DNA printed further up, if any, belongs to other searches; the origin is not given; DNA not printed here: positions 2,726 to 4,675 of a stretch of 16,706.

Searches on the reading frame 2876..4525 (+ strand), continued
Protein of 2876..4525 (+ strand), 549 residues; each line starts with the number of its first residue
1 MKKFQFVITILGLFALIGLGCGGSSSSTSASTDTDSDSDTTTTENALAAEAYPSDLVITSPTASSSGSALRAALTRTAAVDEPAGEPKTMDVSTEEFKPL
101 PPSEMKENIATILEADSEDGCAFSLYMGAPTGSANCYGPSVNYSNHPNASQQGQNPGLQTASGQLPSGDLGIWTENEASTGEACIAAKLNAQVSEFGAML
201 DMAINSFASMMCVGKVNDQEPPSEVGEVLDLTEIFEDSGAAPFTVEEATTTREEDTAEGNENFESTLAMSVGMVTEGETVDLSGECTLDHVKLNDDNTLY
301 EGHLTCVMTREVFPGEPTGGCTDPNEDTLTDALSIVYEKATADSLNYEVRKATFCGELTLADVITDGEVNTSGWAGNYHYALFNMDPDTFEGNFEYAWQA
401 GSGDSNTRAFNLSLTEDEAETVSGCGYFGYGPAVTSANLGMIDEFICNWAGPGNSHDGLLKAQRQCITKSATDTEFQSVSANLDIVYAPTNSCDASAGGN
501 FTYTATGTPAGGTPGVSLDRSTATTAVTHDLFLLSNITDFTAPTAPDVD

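Call 64: find_encoding_contigs(protein=P0014, flank=1500, max_places=1)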
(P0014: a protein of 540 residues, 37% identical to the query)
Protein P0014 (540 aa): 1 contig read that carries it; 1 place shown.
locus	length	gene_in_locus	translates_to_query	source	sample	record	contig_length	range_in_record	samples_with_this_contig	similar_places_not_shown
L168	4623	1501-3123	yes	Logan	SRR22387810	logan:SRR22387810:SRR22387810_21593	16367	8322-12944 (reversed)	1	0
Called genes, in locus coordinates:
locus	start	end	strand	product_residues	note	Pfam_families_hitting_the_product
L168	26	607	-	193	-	-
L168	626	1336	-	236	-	PF08713:DNA_alkylation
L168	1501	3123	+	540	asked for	-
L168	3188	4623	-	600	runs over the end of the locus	PF13555:AAA_29 (faint), PF00005:ABC_tran, PF02463:SMC_N (faint), PF05729:NACHT (faint), PF13304:AAA_21 (faint), PF00005:ABC_tran, PF16326:ABC_tran_CTD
